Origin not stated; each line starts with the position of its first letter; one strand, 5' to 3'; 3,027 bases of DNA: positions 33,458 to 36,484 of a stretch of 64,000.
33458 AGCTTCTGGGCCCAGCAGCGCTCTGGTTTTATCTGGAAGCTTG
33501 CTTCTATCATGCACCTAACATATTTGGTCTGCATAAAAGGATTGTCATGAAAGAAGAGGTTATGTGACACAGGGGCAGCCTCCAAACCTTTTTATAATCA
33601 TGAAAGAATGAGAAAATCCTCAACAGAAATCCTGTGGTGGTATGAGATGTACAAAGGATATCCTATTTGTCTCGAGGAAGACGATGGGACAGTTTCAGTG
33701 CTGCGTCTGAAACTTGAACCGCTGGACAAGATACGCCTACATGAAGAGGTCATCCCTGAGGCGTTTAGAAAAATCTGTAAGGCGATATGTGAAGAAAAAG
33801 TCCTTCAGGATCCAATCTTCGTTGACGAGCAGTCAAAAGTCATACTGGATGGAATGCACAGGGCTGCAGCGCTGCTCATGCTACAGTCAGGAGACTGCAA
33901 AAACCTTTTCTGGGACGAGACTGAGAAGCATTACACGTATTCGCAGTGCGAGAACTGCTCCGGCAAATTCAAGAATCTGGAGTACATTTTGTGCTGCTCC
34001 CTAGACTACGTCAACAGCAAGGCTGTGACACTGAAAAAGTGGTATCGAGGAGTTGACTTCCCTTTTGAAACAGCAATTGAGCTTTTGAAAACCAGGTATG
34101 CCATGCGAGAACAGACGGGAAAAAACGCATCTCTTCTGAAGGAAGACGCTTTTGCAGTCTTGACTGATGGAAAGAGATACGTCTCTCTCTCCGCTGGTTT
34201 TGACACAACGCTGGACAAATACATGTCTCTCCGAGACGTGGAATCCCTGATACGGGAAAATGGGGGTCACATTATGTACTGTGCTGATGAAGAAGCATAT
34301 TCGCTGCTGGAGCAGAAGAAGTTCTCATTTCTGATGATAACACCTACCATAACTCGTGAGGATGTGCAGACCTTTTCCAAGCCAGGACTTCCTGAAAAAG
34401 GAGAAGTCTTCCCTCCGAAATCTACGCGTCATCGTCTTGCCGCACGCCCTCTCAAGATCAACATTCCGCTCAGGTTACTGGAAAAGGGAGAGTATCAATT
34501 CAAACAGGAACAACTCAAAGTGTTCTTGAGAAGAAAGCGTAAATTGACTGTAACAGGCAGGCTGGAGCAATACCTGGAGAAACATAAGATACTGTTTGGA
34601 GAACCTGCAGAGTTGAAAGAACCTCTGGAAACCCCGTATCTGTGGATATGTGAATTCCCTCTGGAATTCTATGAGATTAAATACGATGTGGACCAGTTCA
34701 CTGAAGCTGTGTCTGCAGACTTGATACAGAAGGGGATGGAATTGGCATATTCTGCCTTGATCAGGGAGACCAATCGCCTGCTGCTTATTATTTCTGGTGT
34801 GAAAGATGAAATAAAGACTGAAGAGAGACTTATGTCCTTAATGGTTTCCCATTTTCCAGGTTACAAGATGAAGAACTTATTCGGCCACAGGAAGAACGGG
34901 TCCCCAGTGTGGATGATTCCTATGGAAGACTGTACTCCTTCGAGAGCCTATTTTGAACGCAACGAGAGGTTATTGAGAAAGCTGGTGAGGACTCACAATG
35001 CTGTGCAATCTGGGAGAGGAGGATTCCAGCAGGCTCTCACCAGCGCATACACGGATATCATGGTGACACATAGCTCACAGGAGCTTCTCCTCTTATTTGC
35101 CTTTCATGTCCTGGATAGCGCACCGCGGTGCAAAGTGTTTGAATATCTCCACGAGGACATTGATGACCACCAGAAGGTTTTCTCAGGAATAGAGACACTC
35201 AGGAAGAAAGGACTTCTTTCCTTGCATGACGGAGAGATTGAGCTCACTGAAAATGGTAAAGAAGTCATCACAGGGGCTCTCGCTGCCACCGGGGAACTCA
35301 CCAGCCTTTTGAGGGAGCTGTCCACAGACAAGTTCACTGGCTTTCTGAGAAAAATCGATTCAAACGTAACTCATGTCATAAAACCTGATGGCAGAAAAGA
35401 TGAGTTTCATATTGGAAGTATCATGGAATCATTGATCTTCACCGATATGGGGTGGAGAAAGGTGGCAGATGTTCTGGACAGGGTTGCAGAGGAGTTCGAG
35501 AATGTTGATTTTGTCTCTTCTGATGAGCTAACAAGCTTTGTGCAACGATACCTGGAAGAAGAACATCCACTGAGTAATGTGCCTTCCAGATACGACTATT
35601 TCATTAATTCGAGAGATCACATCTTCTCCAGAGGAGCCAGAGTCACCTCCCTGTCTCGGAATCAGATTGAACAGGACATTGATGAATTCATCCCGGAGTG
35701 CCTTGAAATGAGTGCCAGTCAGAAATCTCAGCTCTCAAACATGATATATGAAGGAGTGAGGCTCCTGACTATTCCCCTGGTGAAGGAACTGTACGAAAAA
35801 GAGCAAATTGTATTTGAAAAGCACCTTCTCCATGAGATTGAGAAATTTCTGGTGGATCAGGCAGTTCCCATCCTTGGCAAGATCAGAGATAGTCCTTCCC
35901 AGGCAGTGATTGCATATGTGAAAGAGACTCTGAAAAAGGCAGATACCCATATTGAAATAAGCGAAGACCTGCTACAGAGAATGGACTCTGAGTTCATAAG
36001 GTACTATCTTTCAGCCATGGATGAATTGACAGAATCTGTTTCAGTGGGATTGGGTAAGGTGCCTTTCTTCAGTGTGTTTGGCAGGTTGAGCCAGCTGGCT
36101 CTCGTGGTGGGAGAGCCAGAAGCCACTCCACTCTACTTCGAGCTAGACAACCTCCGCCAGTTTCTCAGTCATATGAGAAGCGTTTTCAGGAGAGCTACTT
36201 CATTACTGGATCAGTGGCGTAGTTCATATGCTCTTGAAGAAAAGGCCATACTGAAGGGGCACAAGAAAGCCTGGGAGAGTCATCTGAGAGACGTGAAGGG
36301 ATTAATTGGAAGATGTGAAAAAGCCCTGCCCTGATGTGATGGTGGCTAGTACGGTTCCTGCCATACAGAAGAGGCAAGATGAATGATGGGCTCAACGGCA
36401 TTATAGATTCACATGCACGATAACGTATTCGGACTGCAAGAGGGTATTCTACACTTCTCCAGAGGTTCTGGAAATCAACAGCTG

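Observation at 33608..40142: Candidate undescribed signalling module: ParB-fold/wHTH/ATP-cone protein + KaiC-like ATPase + FG-GAP receptor with DUF835 tail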

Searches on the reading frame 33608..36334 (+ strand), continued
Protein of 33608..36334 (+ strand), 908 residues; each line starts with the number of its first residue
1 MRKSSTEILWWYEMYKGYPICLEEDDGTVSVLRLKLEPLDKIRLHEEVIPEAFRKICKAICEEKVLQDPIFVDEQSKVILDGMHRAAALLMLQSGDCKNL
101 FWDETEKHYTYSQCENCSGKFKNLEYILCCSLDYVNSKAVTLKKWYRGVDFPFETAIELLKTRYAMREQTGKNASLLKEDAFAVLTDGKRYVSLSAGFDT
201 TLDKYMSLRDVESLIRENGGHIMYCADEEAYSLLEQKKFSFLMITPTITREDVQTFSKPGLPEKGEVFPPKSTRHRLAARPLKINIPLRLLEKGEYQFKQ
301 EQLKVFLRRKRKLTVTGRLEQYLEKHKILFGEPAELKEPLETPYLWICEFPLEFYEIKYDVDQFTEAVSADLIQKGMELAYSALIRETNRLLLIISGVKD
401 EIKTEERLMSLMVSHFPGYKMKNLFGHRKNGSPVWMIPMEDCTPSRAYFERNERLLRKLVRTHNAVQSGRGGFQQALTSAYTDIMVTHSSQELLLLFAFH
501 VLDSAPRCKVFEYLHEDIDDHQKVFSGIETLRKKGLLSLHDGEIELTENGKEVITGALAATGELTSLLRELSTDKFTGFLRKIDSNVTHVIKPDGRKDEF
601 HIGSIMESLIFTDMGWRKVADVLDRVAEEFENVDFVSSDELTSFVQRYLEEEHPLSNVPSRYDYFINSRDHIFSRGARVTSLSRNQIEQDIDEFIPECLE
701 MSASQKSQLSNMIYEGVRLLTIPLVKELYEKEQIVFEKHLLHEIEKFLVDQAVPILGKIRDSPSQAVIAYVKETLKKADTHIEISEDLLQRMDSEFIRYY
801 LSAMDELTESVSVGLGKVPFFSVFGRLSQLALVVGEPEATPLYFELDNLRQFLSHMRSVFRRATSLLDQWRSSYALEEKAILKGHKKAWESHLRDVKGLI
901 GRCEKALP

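Call 85: search_protein_families(library=pfam, proteins=[L075:9311-9907:-, L075:8319-9269:-, L075:7202-7930:-, L075:13651-14889:+, L075:14954-16285:-, L093:253-690:-, L093:1631-3277:+, L093:3345-4058:+, L093:4051-4701:-], max_evalue=0.01)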
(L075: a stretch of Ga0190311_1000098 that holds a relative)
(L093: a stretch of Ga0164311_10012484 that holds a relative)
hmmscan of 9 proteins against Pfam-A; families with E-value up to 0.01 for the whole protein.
L075:9311-9907:- (198 aa): 1 family
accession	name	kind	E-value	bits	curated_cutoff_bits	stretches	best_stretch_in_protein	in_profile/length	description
PF01569.27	PAP2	-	0.00056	20.1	27.2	1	133-195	77-123/130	PAP2 superfamily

L075:8319-9269:- (316 aa): 1 family
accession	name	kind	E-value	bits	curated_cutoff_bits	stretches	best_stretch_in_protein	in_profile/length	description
PF02272.25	DHHA1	-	2.2e-07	31.7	25.9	1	213-287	20-95/102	DHHA1 domain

L075:7202-7930:- (242 aa): 2 families
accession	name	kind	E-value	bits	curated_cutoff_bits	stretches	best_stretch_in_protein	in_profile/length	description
PF04126.18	Cyclophil_like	-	2e-28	99.1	27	1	1-112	1-120/120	Cyclophilin-like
PF18050.6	Cyclophil_like2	-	2.7e-07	31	22.7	1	21-100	16-103/115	Cyclophilin-like family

L075:13651-14889:+ (412 aa): 4 families
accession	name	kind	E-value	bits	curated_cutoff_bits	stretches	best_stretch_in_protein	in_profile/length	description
PF13649.12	Methyltransf_25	-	1.2e-05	26.3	27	1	277-344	2-73/97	Methyltransferase domain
PF13847.12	Methyltransf_31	-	4.8e-05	23.5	27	1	272-342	3-81/145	Methyltransferase domain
PF02390.23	Methyltransf_4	-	0.00011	22.2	24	1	274-329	3-61/173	Putative methyltransferase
PF08241.18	Methyltransf_11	-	0.0028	18.7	21.2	1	278-341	2-66/95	Methyltransferase domain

L075:14954-16285:- (443 aa): 10 families
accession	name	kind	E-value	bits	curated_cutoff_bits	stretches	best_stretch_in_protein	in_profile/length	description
PF03721.20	UDPG_MGDP_dh_N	-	1.6e-32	113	27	1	23-205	2-185/187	UDP-glucose/GDP-mannose dehydrogenase family, NAD binding domain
PF00984.24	UDPG_MGDP_dh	-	8e-26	90.4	25.4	1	224-313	2-93/94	UDP-glucose/GDP-mannose dehydrogenase family, central domain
PF03720.21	UDPG_MGDP_dh_C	-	1.1e-22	80.7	30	1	340-441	2-101/103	UDP-glucose/GDP-mannose dehydrogenase family, UDP binding domain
PF03807.23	F420_oxidored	-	6.4e-08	33.5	21.6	0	361-436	15-90/94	NADP oxidoreductase coenzyme F420-dependent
PF02826.25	2-Hacid_dh_C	-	3.7e-06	26.9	25.1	0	371-413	61-102/178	D-isomer specific 2-hydroxyacid dehydrogenase, NAD binding domain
PF01210.29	NAD_Gly3P_dh_N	-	3.9e-06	27.4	23.1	0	24-106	2-78/158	NAD-dependent glycerol-3-phosphate dehydrogenase N-terminus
PF03446.21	NAD_binding_2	-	4e-05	24.1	21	0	24-153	2-106/161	NAD binding domain of 6-phosphogluconate dehydrogenase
PF00899.27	ThiF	-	6.9e-05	22.6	28.1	1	21-66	20-66/238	ThiF family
PF02737.24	3HCDH_N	-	0.00023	21.6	22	1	24-75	2-53/180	3-hydroxyacyl-CoA dehydrogenase, NAD binding domain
PF02254.24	TrkA_N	-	0.00086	20.1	23.8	0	24-63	1-40/116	TrkA-N domain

L093:253-690:- (145 aa): 1 family
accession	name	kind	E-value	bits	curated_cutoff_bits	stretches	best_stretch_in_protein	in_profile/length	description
PF06366.19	FlhE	-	0.0018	18.7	25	1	9-76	42-104/106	Flagellar protein FlhE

L093:1631-3277:+ (548 aa): 2 families
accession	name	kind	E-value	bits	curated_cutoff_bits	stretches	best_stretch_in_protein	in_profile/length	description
PF03477.21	ATP-cone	-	0.00036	21.4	25.8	0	241-278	2-42/88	ATP cone domain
PF11603.13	Sir1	-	0.0054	17.6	24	0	311-358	64-113/120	Sir1, ORC-binding domain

L093:3345-4058:+ (237 aa): 2 families
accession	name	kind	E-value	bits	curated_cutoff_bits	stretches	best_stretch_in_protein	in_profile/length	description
PF03009.23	GDPD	-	2.2e-43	149.6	23.6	1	18-230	1-244/244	Glycerophosphoryl diester phosphodiesterase family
PF13653.12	GDPD_2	-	0.00035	21.4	27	0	200-229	1-30/30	Glycerophosphoryl diester phosphodiesterase family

L093:4051-4701:- (216 aa): 6 families
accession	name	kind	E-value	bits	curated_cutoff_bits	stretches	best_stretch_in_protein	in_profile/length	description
PF13192.12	Thioredoxin_3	-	3.1e-20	72.4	24.8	1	133-199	2-66/76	Thioredoxin domain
PF00085.26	Thioredoxin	-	9.4e-07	29.2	23.5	0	14-91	7-88/103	Thioredoxin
PF00462.30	Glutaredoxin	-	0.00041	20.9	22.9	0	135-192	2-58/60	Glutaredoxin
PF13462.12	Thioredoxin_4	-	0.001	19.8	23.2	0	125-168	8-49/165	Thioredoxin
PF14595.12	Thioredoxin_9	-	0.0017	18.7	25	0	114-192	25-106/129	Thioredoxin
PF13098.12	Thioredoxin_2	-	0.0047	17.7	27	0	134-199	9-95/104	Thioredoxin-like domain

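Call 94: search_protein_families(library=ncbifam, proteins=[P0027, P0028, P0039, L025:2178-3080:+, L035:1069-1935:+, L075:9938-10804:+, L093:742-1638:+], max_evalue=0.001)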
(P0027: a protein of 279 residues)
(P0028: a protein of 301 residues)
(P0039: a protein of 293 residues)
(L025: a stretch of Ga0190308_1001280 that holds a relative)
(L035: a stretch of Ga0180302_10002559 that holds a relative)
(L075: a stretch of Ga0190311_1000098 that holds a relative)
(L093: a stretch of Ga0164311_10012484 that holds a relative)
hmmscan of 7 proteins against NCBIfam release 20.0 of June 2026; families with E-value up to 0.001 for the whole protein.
P0027 (279 aa): 2 families
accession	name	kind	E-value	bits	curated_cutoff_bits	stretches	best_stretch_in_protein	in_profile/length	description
NF053625.1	SerKinSerKArch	equivalog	5.2e-23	81.4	380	1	19-234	18-243/244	ADP-dependent L-serine kinase SerK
NF033589.0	staphy_B_SbnI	equivalog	2.7e-07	30.2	350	1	16-254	7-237/254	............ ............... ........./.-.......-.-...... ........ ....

P0028 (301 aa): 2 families
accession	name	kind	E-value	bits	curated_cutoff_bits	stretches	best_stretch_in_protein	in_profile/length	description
NF053625.1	SerKinSerKArch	equivalog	2.3e-26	92.4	380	1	27-252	20-241/244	ADP-dependent L-serine kinase SerK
NF033589.0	staphy_B_SbnI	equivalog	5.8e-13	48.8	350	2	22-105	7-91/254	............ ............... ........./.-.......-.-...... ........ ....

P0039 (293 aa): 2 families
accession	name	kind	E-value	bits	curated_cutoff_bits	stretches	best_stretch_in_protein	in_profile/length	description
NF053625.1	SerKinSerKArch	equivalog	4.6e-23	81.6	380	1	21-246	19-242/244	ADP-dependent L-serine kinase SerK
NF033589.0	staphy_B_SbnI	equivalog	1.5e-07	31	350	1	22-110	12-101/254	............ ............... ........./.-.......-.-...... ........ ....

L025:2178-3080:+ (300 aa): 2 families
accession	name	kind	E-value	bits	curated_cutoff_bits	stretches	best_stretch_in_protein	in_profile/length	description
NF053625.1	SerKinSerKArch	equivalog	4.6e-24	84.9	380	1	20-251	19-240/244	ADP-dependent L-serine kinase SerK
NF033589.0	staphy_B_SbnI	equivalog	1e-08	34.9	350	1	14-113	5-108/254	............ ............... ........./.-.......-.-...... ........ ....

L035:1069-1935:+ (288 aa): 2 families
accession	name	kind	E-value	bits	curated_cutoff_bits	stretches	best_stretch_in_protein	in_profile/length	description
NF053625.1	SerKinSerKArch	equivalog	2.4e-16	59.6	380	1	11-244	10-243/244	ADP-dependent L-serine kinase SerK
NF033589.0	staphy_B_SbnI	equivalog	1.9e-07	30.7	350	1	17-92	8-86/254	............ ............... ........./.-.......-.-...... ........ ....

L075:9938-10804:+ (288 aa): 2 families
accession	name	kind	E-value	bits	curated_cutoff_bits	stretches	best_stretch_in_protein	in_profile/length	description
NF053625.1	SerKinSerKArch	equivalog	2.1e-18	66.4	380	1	14-244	13-243/244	ADP-dependent L-serine kinase SerK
NF033589.0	staphy_B_SbnI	equivalog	3.4e-08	33.2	350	1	15-92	6-86/254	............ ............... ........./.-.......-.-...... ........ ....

L093:742-1638:+ (298 aa): 2 families
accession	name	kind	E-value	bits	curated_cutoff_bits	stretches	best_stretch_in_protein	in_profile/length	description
NF053625.1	SerKinSerKArch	equivalog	2.7e-18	66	380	1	22-247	19-243/244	ADP-dependent L-serine kinase SerK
NF033589.0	staphy_B_SbnI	equivalog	1.3e-05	24.7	350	1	23-262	12-234/254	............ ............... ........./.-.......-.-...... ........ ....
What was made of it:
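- On SerK/SbnI free serine kinases (ParB/Srx fold): Standalone relatives also score only 60-92 bits (call 94).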

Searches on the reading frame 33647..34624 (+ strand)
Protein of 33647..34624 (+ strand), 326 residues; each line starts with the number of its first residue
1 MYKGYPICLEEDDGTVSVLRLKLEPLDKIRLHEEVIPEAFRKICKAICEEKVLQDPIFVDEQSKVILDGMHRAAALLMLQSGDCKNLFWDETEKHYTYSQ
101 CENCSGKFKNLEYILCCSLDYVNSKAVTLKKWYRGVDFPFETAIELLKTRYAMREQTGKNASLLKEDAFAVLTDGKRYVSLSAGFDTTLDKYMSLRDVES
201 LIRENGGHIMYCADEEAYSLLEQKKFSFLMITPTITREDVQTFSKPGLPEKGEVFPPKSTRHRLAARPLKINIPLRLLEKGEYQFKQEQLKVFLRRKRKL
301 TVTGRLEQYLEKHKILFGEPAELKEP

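Call 48: search_solved_structures(query=window:33647-34624:+, max_evalue=0.01, show_alignments=3)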
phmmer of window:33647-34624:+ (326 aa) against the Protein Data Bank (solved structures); distinct sequences matched with E-value up to 0.01: 7.
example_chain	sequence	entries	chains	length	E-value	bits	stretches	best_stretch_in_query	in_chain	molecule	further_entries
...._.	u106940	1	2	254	1.2e-07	34.7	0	21-78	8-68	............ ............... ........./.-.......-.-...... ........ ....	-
5ujd_A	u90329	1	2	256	1.2e-07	34.7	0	21-78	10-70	Siderophore biosynthesis protein SbnI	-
1vk1_A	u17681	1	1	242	2.2e-06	30.5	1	119-276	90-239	Conserved hypothetical protein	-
5uje_A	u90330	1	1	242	4e-06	29.7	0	20-89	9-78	SbnI protein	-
5x0b_A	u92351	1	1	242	1.3e-05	27.9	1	119-276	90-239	Free serine kinase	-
5x0j_A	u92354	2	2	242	3.3e-05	26.6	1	119-276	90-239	Free serine kinase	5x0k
5x0e_A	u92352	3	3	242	8.3e-05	25.3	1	119-276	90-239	Free serine kinase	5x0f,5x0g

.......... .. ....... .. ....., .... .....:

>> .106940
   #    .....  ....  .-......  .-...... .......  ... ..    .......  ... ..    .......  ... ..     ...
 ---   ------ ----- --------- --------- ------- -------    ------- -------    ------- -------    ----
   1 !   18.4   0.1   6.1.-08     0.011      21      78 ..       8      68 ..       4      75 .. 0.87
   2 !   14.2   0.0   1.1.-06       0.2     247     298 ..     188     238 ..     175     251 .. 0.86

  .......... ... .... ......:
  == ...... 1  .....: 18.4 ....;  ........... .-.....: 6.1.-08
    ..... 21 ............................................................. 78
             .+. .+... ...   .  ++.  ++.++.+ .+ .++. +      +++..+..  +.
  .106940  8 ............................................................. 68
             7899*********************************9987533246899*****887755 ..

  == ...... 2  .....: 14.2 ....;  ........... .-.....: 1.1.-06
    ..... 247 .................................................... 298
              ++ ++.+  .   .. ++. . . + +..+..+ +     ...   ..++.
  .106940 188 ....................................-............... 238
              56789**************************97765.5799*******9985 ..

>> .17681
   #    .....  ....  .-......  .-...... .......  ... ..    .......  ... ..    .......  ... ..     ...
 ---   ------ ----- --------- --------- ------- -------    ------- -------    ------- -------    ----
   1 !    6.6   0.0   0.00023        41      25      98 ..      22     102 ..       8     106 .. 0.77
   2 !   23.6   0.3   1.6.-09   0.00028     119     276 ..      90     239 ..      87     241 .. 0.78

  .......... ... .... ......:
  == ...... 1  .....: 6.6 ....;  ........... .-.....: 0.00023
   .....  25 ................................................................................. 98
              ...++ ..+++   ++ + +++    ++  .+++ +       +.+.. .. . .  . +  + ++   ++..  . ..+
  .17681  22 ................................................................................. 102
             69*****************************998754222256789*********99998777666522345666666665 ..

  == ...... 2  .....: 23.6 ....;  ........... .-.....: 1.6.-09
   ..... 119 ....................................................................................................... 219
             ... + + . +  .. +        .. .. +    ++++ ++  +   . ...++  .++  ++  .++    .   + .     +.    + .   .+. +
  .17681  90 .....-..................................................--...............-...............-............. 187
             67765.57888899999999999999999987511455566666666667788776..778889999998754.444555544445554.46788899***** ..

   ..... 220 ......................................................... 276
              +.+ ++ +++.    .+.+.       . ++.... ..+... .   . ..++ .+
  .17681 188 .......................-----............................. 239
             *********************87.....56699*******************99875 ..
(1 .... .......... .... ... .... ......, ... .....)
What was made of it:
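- Closest known: SbnI. Same: The catalytic Glu (SerK E30, SbnI E20, gene 1 E46), DGxHR and K-S/T-T-R-H motifs align (call 48).
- The SerK-specific C-subdomain and KSTRH motif are present (call 48).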
